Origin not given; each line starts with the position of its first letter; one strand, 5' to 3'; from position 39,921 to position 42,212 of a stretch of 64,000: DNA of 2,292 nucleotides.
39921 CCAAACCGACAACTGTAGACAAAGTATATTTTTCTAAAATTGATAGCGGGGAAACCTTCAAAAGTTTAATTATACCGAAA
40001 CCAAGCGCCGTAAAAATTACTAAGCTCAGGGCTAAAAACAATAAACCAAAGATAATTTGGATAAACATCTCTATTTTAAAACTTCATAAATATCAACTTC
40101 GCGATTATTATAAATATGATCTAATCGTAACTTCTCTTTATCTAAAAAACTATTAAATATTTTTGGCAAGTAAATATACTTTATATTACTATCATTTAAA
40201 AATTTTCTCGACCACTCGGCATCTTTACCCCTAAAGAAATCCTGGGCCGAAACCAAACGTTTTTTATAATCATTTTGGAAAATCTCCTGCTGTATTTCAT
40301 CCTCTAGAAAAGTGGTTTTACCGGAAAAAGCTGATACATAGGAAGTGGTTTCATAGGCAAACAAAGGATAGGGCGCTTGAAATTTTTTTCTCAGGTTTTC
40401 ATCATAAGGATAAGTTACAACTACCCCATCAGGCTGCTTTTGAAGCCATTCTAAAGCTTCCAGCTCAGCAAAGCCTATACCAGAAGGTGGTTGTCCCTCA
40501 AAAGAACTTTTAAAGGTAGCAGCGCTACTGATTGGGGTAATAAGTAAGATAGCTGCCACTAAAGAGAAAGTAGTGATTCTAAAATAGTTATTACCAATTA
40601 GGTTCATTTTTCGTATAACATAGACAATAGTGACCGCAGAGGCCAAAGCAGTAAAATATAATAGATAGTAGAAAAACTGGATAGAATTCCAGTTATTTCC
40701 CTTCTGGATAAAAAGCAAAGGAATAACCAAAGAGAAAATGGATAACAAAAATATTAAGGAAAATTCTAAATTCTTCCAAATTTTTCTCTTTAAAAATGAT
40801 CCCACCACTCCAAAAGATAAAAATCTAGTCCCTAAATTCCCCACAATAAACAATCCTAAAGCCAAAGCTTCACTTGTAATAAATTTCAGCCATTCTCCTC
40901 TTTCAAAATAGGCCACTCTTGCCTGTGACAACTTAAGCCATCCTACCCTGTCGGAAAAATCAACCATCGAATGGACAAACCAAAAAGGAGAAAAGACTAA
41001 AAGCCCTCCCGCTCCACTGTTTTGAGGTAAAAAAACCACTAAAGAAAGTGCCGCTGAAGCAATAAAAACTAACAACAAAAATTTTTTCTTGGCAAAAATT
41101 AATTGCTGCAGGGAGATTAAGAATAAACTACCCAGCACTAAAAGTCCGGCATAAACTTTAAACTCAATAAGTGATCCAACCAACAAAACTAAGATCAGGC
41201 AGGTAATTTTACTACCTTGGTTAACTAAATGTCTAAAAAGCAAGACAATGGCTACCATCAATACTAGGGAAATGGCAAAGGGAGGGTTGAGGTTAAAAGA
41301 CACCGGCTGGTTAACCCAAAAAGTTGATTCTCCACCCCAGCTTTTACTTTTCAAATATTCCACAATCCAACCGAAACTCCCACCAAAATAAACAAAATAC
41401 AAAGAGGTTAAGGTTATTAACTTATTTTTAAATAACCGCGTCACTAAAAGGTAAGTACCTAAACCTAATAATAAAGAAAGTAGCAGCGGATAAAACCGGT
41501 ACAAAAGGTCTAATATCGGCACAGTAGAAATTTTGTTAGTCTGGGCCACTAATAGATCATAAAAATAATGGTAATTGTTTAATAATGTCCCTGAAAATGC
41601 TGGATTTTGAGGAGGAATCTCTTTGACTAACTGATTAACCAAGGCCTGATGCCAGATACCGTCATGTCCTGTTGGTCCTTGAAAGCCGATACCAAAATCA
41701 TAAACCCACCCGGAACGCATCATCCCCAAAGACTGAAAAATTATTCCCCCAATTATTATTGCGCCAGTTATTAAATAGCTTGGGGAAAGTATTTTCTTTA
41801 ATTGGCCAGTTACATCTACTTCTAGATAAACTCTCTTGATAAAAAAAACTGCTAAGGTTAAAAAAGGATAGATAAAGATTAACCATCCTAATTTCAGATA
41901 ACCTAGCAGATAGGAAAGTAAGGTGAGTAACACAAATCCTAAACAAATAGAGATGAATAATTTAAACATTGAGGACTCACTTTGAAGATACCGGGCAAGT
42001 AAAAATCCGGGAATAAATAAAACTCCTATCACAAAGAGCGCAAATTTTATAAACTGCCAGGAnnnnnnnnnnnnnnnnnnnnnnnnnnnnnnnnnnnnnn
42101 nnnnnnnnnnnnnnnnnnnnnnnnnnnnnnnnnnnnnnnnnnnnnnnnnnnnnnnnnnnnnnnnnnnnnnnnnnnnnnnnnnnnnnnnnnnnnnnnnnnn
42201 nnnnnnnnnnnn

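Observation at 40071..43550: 1159 aa fusion of a secreted ~480 aa domain to a GT-C-like membrane domain, next to a stand-alone paralog of the membrane domain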

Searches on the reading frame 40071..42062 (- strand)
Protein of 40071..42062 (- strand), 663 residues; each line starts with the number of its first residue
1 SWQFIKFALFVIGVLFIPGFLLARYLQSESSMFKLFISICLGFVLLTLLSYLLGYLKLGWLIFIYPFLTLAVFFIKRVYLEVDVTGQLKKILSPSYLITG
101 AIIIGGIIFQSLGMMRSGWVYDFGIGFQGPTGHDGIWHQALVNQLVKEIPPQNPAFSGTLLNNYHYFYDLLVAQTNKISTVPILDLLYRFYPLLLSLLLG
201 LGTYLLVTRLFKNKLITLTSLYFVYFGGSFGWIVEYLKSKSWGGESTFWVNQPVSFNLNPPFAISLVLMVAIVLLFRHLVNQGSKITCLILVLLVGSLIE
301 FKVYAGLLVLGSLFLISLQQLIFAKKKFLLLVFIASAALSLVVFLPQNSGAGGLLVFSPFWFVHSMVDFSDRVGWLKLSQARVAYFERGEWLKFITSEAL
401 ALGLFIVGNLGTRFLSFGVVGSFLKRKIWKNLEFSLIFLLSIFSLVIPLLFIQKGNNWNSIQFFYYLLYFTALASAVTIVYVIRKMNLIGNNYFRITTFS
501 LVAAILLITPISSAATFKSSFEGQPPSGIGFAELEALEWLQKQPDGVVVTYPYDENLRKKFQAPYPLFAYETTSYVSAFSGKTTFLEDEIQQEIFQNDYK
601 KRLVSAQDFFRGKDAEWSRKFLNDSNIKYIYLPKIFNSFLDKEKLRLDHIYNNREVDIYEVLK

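Call 9: find_homologous_proteins(query=window:40071-42062:-, max_evalue=0.001)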
Query window:40071-42062:- (663 aa): 553 proteins with E <= 0.001 among 8000 candidates; the best 120 are listed.
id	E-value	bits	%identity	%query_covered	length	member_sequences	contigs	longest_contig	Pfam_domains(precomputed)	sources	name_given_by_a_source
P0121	0.0e+0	1448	100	100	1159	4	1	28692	-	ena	-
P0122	2.3e-240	818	57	100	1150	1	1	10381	-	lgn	-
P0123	2.5e-236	805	56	99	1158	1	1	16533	-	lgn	-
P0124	3.7e-236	804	56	100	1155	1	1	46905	-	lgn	-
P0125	3.4e-231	788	56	100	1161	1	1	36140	-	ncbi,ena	-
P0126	2.4e-230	785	56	100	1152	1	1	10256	-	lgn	-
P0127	5.0e-230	784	55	98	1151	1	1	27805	-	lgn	-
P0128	8.4e-230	783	56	99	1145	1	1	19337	-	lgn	-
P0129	3.2e-227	775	54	99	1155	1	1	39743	-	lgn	-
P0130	6.4e-227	774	55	97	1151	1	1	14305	PF12979.14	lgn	-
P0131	2.5e-226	772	55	99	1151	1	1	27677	-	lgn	-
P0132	4.8e-226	771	56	99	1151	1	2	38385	PF12979.14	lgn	-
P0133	1.2e-225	770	54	100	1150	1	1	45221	PF12979.14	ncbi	ncbi:MAG: hypothetical protein V1808_02770 [Candidatus Daviesbacteria bacterium]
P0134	3.5e-225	768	55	97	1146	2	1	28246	-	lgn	-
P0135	9.7e-225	767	54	100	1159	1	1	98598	-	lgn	-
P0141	1.7e-216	739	54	98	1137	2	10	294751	-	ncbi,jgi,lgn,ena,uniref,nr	ncbi:MAG: hypothetical protein US31_C0004G0051 [Berkelbacteria bacterium GW2011_GWA1_36_9]|uniref:Un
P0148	1.5e-211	723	54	95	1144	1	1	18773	PF12979.14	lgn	-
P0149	1.9e-211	723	53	99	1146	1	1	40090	PF12979.14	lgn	-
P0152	1.1e-210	720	51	99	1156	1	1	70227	PF12979.14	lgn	-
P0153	2.1e-210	719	53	99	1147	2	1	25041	PF12979.14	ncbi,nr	ncbi:hypothetical protein C4577_07665 [Candidatus Parcubacteria bacterium]|nr:MAG: hypothetical prot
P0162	1.2e-201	690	51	99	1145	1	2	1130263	PF12979.14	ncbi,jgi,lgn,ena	ncbi:MAG: hypothetical protein WCV81_01650 [Microgenomates group bacterium]|jgi:hypothetical protein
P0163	3.1e-201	689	50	99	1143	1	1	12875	PF12979.14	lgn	-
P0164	6.9e-201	688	51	100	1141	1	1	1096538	PF12979.14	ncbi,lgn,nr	ncbi:MAG: hypothetical protein PHQ59_02565 [Candidatus Daviesbacteria bacterium]|nr:hypothetical pro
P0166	7.6e-200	684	50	99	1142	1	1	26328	PF12979.14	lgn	-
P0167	5.9e-199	681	51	99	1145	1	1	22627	PF12979.14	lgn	-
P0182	5.8e-188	645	51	99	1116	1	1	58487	-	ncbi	-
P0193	1.5e-178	614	45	99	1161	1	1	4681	-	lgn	-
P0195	5.3e-174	599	48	98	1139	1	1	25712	PF12979.14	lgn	-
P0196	9.7e-174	598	47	99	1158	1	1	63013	PF12979.14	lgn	-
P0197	1.3e-173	598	44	99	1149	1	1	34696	PF12979.14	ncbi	-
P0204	2.1e-171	590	47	99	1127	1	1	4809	PF12979.14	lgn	-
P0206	8.8e-171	588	47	99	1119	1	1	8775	PF12979.14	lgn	-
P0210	8.7e-170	585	45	99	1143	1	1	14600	PF12979.14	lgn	-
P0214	9.6e-169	581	45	99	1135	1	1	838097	-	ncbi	-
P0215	3.6e-168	580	46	99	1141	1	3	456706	PF12979.14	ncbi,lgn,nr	ncbi:hypothetical protein HYS96_02260 [Candidatus Daviesbacteria bacterium]|nr:hypothetical protein 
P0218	6.7e-168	579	46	100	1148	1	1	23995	PF12979.14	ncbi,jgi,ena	-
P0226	2.4e-167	577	45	99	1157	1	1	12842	PF12979.14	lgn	-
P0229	3.5e-167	576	45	98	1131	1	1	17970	PF12979.14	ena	-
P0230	4.7e-167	576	46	99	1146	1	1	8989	PF12979.14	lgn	-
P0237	4.5e-166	573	46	99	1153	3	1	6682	PF12979.14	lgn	-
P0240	5.4e-166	572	45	100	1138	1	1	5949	PF12979.14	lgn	-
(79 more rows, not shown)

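Call 32: find_encoding_contigs(protein=P0164, flank=10000, max_places=2)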
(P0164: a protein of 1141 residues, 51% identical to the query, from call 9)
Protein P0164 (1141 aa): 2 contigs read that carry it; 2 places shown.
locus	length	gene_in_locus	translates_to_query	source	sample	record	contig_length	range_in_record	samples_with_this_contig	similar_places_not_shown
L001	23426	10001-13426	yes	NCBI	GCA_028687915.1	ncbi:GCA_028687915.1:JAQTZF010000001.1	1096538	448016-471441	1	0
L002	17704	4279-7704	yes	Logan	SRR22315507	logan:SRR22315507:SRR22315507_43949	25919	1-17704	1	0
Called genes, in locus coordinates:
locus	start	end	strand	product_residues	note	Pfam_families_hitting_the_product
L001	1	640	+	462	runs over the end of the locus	PF13231:PMT_2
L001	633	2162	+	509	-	PF02366:PMT (weak), PF13231:PMT_2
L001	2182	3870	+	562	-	PF11992:TgpA_N (weak)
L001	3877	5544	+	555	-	PF10131:PTPS_related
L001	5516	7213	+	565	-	-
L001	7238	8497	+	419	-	-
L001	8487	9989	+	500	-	PF01943:Polysacc_synt, PF13440:Polysacc_synt_3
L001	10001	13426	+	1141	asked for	PF12979:DUF3863 (weak)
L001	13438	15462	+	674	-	-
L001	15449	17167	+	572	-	PF02366:PMT (weak), PF13231:PMT_2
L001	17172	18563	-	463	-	PF13231:PMT_2 (weak)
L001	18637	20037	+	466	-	PF13231:PMT_2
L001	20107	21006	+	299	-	PF00535:Glycos_transf_2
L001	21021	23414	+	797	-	PF09586:YfhO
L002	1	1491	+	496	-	?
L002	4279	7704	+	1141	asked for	PF12979:DUF3863 (weak)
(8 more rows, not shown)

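Call 33: find_encoding_contigs(protein=P0141, flank=10000, max_places=1)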
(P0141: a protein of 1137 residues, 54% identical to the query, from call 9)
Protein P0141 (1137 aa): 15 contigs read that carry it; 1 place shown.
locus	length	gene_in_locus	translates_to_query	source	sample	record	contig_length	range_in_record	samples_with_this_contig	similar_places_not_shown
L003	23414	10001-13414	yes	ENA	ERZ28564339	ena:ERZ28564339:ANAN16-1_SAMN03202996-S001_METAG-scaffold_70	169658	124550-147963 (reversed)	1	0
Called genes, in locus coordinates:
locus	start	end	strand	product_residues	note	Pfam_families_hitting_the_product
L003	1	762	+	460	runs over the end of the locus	PF02366:PMT, PF13231:PMT_2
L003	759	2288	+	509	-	PF02366:PMT (weak), PF13231:PMT_2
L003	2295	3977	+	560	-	-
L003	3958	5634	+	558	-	PF10131:PTPS_related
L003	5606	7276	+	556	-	PF10131:PTPS_related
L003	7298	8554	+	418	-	-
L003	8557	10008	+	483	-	PF01943:Polysacc_synt, PF13440:Polysacc_synt_3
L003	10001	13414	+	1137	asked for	-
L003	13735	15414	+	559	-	-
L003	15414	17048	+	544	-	PF13231:PMT_2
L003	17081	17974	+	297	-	PF00535:Glycos_transf_2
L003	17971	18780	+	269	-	PF00535:Glycos_transf_2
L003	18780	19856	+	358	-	PF00534:Glycos_transf_1, PF13692:Glyco_trans_1_4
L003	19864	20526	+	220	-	-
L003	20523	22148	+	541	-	-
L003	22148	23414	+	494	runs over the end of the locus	PF13231:PMT_2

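Call 34: find_encoding_contigs(protein=P0214, flank=10000, max_places=1)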
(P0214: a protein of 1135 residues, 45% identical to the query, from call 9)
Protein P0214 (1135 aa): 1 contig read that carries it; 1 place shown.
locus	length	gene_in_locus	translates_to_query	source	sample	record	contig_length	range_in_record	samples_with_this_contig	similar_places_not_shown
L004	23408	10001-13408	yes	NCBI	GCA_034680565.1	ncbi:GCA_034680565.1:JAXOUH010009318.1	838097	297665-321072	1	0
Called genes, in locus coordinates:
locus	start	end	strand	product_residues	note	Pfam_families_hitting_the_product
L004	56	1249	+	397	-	PF00535:Glycos_transf_2, PF04138:GtrA_DPMS_TM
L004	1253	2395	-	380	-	PF13231:PMT_2 (weak)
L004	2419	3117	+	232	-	PF00535:Glycos_transf_2, PF10111:Glyco_tranf_2_2, PF13641:Glyco_tranf_2_3 (weak)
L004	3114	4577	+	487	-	PF13231:PMT_2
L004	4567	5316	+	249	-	PF00535:Glycos_transf_2, PF10111:Glyco_tranf_2_2 (weak), PF13641:Glyco_tranf_2_3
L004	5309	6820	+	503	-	PF13231:PMT_2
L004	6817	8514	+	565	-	PF10131:PTPS_related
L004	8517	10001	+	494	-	PF01943:Polysacc_synt, PF13440:Polysacc_synt_3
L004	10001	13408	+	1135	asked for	-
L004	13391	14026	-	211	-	-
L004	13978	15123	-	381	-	PF09594:GT87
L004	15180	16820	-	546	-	PF02366:PMT, PF13231:PMT_2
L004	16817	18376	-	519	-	-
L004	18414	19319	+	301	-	PF00535:Glycos_transf_2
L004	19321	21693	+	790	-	PF09586:YfhO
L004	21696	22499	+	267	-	PF00535:Glycos_transf_2, PF10111:Glyco_tranf_2_2 (weak)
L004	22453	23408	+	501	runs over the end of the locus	-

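Call 36: search_protein_representatives(alignment_id=A3)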
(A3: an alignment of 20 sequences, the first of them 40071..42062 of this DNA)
Query: 20 sequences, 656 profile positions. Proteins with E-value up to 0.001 (for the whole library): 1971; up to 1e-10: 1439; up to 1e-30: 973. The best 150 are listed.
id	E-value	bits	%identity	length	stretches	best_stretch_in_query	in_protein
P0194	3.0e-276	934.7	-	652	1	3-655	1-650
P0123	8.7e-270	913.3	-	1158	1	2-655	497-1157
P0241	1.2e-238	810.5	-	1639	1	9-655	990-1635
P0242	9.2e-216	734.8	-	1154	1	3-652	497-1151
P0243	1.7e-213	727.3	-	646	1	5-654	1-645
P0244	1.5e-212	724.3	-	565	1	90-654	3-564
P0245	6.8e-209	712.1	-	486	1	1-479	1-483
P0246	6.7e-203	692.3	-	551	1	98-655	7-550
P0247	2.1e-198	677.5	-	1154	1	6-654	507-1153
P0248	1.1e-194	665.2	-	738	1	2-654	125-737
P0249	4.3e-191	653.3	-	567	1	3-569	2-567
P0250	7.0e-190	649.3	-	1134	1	2-655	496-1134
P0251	4.0e-189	646.8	-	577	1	90-654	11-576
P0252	4.3e-182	623.6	-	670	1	2-655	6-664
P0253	9.5e-181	619.1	-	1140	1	4-654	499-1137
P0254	2.7e-179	614.4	-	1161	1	2-655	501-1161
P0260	1.2e-172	592.4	-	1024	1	95-654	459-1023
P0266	2.3e-162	558.4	-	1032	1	92-654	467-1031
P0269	4.2e-160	550.9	-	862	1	4-655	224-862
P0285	7.7e-146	503.8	-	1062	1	94-655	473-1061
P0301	5.6e-132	458.0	-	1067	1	88-654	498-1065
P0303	8.7e-132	457.4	-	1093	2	327-653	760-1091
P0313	4.7e-125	435.1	-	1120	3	288-654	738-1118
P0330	1.1e-116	407.4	-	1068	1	91-655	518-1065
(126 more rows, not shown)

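Call 37: search_protein_families(library=pfam, proteins=[P0241, P0260, P0266, P0285, P0301, P0303, P0313, P0330, P0269], max_evalue=0.01)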
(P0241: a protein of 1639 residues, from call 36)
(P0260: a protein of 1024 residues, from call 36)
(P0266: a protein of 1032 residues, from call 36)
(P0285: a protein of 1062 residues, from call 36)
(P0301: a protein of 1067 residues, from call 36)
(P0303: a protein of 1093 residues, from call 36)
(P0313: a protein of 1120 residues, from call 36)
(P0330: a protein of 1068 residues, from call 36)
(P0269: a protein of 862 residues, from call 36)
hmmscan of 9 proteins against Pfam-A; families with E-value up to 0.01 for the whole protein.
P0241 (1639 aa): 2 families
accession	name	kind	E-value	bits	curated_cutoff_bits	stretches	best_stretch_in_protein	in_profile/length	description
PF13440.11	Polysacc_synt_3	-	9.5e-55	186.3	23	1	50-333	2-283/293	Polysaccharide biosynthesis protein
PF01943.22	Polysacc_synt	-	3.6e-27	95.9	28.2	1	27-294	3-274/274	Polysaccharide biosynthesis protein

P0260 (1024 aa): 1 family
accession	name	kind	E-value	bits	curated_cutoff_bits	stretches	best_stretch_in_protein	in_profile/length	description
PF09527.15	ATPase_gene1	-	0.009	16.5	26.6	1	832-861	9-38/54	Putative F0F1-ATPase subunit Ca2+/Mg2+ transporter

P0266 (1032 aa): 0 families

P0285 (1062 aa): 0 families

P0301 (1067 aa): 0 families

P0303 (1093 aa): 0 families

P0313 (1120 aa): 0 families

P0330 (1068 aa): 0 families

P0269 (862 aa): 0 families

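Call 58: find_related_loci(query=A3, collection=genome_contigs, flank=6000)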
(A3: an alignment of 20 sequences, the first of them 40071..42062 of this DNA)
Query A3 (663 aa) in genome_contigs; peptide patterns used: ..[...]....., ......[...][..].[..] (x = any residue, [..] = any of these).
74 stretches matched a pattern; 36 encode a relative of the query (tblastn E <= 1e-3); 36 distinct loci.
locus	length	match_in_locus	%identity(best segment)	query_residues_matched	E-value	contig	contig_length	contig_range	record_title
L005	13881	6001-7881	54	15-661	0e+0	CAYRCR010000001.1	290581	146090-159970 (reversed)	MAG TPA_asm: uncultured Gammaproteobacteria bacterium isolate SRP050083_co1_366 genome assembly, contig: NODE_3_length_2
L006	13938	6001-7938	53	5-659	0e+0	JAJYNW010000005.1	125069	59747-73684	MAG: bacterium isolate DBS2-4.bin98 NODE_175_length_125069_cov_2.79015, whole genome shotgun sequence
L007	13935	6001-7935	53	7-661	0e+0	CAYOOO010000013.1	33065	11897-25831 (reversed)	MAG TPA_asm: uncultured Gammaproteobacteria bacterium isolate binchicken_co110_106 genome assembly, contig: NODE_3003_le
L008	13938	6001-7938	51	1-661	0e+0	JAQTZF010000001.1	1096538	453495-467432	MAG: Candidatus Daviesbacteria bacterium isolate STC_54 NODE_2_length_1096538_cov_10.617223_Sandtown_C, whole genome sho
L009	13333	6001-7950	53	2-661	0e+0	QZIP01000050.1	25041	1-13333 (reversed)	MAG: Candidatus Parcubacteria bacterium isolate SURF_62 Ga0104751_1002955, whole genome shotgun sequence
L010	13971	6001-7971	52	5-663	0e+0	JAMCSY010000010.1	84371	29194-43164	MAG: Patescibacteria group bacterium isolate FK_Sedi_A_Bin.193 NODE_428_length_84371_cov_10.2833, whole genome shotgun s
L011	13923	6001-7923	48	3-661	0e+0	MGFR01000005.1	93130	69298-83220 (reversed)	MAG: Candidatus Woesebacteria bacterium RBG_13_46_13 RBG_13_scaffold_25, whole genome shotgun sequence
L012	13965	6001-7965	45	2-663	4e-175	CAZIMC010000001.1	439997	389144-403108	MAG TPA_asm: uncultured Gammaproteobacteria bacterium isolate SRP170004_co1_20 genome assembly, contig: NODE_13_length_4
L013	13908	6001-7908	45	7-660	3e-171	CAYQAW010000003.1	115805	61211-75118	MAG TPA_asm: uncultured Gammaproteobacteria bacterium isolate binchicken_co251_588 genome assembly, contig: NODE_257_len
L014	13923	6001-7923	43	3-661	5e-165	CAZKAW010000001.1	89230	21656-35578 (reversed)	MAG TPA_asm: uncultured Gammaproteobacteria bacterium isolate binchicken_co38_470 genome assembly, contig: NODE_653_leng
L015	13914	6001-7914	44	3-660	7e-165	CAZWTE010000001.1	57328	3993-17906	MAG TPA_asm: uncultured Gammaproteobacteria bacterium isolate binchicken_co144_909 genome assembly, contig: NODE_1211_le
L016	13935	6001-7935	45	6-661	2e-162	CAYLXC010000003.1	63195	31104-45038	MAG TPA_asm: uncultured Gammaproteobacteria bacterium isolate SRP178908_co2_35 genome assembly, contig: NODE_89_length_6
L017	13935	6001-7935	43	3-662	2e-161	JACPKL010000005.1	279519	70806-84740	MAG: Candidatus Daviesbacteria bacterium isolate NC_groundwater_493_Ag_S-0.1um_36_17 S35_SO-1_scaffold_124290, whole gen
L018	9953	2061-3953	43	7-658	1e-158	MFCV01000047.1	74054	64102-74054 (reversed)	MAG: Candidatus Daviesbacteria bacterium RIFCSPHIGHO2_02_FULL_36_13 rifcsphigho2_02_scaffold_875, whole genome shotgun s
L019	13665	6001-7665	44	89-662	6e-156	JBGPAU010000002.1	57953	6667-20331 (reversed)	MAG: Patescibacteria group bacterium isolate OBJ_0618_130150_121 k141_1210473_length_57953_cov_13.0000, whole genome sho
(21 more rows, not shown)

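Call 73: find_encoding_contigs(protein=P0121, flank=2000, max_places=3)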
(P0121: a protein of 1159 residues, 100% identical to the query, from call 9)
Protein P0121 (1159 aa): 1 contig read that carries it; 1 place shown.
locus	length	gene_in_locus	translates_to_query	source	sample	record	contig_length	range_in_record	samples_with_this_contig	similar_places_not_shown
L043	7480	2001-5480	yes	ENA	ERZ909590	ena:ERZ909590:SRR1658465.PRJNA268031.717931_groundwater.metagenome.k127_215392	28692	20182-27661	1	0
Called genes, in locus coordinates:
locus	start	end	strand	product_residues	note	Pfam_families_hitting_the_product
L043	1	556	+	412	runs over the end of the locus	PF10131:PTPS_related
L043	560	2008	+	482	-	PF01943:Polysacc_synt, PF13440:Polysacc_synt_3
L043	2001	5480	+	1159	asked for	-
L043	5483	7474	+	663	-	-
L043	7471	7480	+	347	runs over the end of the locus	?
